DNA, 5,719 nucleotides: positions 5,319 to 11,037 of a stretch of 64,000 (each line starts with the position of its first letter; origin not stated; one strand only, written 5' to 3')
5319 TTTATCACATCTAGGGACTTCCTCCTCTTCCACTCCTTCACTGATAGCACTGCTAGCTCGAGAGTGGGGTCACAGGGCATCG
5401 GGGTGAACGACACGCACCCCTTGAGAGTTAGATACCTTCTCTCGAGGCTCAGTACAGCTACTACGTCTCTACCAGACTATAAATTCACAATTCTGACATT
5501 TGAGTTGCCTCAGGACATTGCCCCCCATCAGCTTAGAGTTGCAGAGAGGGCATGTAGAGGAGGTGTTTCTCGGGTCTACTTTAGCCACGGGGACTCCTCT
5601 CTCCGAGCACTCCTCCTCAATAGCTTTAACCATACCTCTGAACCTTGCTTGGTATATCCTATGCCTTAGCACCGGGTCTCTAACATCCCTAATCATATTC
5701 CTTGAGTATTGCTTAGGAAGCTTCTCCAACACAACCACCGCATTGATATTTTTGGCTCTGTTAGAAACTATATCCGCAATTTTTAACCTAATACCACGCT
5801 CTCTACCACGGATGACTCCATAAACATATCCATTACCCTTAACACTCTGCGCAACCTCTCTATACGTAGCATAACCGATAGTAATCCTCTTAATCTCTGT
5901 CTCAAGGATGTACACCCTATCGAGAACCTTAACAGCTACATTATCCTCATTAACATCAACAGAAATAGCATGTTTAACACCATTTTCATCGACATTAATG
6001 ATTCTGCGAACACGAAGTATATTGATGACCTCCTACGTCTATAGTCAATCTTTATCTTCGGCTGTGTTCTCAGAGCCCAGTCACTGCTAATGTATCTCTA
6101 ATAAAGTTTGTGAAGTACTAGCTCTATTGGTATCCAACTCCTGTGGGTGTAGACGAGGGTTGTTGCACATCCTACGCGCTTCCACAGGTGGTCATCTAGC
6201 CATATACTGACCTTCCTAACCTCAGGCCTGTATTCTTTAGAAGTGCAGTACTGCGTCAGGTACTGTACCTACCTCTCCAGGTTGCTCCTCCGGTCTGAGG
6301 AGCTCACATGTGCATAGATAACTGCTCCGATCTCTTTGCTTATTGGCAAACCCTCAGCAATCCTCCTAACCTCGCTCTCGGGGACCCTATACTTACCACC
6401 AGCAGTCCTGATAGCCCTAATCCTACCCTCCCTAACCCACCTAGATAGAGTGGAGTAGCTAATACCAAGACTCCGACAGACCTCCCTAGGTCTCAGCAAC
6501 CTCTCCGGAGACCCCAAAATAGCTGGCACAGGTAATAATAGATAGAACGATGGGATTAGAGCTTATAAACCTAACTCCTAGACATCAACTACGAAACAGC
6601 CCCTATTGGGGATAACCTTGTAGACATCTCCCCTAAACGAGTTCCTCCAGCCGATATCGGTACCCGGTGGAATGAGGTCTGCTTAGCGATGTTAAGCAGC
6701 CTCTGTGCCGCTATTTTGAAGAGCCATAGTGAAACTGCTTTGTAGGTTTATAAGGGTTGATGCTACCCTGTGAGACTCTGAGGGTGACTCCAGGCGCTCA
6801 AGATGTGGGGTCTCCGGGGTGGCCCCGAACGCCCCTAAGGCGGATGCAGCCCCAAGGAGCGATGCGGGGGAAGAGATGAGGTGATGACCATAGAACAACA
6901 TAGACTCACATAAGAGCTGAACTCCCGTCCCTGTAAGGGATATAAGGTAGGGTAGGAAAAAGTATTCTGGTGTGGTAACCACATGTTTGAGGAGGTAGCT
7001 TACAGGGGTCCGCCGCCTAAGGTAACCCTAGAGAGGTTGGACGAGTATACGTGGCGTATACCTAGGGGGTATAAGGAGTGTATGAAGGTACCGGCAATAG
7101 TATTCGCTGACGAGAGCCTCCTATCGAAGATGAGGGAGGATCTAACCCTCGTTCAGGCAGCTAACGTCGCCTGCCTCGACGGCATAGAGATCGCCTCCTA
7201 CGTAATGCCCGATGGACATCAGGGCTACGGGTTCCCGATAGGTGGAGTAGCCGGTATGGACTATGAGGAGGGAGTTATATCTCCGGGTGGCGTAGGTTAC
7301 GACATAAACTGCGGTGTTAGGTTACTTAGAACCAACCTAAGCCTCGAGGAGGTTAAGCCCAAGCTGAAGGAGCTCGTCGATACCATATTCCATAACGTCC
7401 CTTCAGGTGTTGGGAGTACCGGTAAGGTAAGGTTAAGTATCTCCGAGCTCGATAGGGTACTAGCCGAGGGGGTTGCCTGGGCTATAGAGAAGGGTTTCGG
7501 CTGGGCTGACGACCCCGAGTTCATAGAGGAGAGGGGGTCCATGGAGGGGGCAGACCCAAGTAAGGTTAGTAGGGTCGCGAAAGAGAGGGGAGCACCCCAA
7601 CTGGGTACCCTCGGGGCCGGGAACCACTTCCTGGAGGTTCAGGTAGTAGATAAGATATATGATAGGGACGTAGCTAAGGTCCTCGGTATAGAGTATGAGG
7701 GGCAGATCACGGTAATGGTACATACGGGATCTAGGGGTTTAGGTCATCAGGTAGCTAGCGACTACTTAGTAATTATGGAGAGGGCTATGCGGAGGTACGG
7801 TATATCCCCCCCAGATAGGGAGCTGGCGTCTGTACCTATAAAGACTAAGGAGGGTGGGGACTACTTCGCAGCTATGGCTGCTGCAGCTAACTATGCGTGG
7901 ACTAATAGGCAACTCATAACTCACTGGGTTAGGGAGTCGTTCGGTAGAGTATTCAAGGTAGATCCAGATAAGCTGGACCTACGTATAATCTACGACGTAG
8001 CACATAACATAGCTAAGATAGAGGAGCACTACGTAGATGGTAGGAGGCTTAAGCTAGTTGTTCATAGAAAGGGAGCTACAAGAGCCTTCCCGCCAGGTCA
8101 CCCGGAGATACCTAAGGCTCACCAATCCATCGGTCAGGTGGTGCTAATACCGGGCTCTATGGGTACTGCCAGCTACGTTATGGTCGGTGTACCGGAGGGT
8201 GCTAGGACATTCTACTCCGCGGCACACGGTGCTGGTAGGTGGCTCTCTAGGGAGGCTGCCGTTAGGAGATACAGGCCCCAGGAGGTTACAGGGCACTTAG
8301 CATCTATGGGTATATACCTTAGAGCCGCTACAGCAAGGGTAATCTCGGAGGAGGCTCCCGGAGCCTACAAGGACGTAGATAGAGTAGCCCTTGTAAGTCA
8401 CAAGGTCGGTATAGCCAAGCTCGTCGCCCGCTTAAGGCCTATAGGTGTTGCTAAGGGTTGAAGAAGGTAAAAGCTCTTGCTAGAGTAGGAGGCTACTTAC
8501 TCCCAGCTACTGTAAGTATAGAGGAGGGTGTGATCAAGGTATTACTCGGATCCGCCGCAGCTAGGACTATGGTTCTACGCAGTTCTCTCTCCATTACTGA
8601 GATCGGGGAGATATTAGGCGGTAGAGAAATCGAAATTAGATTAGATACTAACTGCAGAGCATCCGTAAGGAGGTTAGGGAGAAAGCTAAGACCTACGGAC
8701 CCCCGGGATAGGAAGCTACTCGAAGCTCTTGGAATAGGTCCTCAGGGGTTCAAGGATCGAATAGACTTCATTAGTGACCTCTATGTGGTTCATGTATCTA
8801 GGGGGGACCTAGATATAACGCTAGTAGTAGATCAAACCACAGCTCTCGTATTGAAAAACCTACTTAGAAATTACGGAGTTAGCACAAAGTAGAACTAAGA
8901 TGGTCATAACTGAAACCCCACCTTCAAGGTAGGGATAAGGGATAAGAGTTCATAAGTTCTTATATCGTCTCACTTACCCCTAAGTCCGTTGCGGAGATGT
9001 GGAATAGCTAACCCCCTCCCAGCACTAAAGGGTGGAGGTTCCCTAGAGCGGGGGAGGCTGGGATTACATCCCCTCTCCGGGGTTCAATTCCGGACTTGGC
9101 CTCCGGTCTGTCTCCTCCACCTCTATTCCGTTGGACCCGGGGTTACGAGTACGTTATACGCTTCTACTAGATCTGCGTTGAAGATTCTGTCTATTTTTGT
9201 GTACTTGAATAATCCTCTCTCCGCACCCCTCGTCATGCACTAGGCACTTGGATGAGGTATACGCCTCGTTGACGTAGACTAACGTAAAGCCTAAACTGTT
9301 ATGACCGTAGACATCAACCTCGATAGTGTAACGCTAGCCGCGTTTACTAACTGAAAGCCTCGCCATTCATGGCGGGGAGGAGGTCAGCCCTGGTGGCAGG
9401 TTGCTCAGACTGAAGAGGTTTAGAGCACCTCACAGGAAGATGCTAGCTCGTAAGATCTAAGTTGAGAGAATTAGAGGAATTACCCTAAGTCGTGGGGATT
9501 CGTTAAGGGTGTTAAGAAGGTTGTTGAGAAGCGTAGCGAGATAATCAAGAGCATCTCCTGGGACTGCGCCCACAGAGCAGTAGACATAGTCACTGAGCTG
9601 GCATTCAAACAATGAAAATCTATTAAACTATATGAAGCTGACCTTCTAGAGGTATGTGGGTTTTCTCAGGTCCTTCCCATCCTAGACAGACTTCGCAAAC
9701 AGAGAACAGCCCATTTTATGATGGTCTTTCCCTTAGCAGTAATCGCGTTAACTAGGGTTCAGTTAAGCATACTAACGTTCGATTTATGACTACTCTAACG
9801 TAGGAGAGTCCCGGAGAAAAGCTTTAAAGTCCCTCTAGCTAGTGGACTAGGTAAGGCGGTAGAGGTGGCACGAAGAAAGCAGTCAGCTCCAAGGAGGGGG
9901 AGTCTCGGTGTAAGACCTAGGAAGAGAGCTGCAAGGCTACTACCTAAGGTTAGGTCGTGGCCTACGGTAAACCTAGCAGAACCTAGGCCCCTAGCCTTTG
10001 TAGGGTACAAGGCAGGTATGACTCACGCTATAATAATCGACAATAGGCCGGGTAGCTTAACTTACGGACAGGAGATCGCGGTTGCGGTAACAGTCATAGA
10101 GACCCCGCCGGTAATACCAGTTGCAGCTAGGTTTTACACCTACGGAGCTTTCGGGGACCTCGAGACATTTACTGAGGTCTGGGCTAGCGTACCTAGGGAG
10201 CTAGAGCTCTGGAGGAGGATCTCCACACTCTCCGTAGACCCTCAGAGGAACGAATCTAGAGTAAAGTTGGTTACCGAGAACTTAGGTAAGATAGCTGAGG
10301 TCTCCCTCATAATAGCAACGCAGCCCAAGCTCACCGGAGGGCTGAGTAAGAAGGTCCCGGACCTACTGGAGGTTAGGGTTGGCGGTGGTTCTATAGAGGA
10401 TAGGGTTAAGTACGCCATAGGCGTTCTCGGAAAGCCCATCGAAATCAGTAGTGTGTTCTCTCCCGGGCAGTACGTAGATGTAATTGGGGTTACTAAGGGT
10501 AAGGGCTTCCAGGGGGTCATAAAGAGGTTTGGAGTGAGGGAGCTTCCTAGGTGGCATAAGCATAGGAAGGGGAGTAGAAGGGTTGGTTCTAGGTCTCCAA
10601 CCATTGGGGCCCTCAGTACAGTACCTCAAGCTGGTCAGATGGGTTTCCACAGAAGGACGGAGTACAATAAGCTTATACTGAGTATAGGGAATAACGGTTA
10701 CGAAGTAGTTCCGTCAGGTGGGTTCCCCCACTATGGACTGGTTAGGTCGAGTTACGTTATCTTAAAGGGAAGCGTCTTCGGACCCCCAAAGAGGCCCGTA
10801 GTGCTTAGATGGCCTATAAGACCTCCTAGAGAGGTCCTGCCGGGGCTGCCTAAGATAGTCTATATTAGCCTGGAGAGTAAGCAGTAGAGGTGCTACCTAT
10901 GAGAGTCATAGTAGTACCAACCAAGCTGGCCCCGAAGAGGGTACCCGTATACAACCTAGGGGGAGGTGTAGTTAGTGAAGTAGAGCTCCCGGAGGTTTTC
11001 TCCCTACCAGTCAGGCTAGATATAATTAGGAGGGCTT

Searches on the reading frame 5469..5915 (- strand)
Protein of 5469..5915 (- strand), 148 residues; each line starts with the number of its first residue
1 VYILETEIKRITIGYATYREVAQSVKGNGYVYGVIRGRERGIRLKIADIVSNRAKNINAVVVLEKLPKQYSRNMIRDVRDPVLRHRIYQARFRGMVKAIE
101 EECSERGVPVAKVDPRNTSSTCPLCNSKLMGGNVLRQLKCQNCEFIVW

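Call 49: search_protein_families(library=pfam, proteins=[window:5469-5915:-])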
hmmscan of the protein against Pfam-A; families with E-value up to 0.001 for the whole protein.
window:5469-5915:- (148 aa): 1 family
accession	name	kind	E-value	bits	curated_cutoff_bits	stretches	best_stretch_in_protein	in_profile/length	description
PF07282.18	Cas12f1-like_TNB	-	3.5e-11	43.5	26.3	1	92-145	1-48/60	Cas12f1-like, TNB domain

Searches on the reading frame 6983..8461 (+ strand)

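Call 24: search_protein_families(library=pfam, proteins=[window:6983-8461:+])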
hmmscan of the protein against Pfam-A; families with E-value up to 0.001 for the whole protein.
window:6983-8461:+ (492 aa): 1 family
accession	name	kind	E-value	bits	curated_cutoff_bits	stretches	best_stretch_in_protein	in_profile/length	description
PF01139.22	RtcB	-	2.1e-173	577.9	27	1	58-492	1-426/426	tRNA-splicing ligase RtcB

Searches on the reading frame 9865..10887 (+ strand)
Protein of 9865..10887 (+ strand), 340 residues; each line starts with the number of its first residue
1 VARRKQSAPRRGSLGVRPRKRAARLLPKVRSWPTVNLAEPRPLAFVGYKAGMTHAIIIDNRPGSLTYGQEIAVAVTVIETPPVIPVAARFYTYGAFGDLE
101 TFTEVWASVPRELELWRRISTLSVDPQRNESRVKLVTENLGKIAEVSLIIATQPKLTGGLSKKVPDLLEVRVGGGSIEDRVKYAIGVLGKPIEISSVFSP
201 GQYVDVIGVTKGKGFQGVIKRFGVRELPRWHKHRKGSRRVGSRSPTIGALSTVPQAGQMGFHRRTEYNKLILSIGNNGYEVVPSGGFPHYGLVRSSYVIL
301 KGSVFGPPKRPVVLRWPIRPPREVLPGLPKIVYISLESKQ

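Call 24: search_protein_families(library=pfam, proteins=[window:9865-10887:+])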
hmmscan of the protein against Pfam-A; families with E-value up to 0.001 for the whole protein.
window:9865-10887:+ (340 aa): 1 family
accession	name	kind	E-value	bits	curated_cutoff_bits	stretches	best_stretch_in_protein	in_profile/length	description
PF00297.29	Ribosomal_L3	-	6.3e-75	252.9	22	1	1-320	1-347/369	Ribosomal protein L3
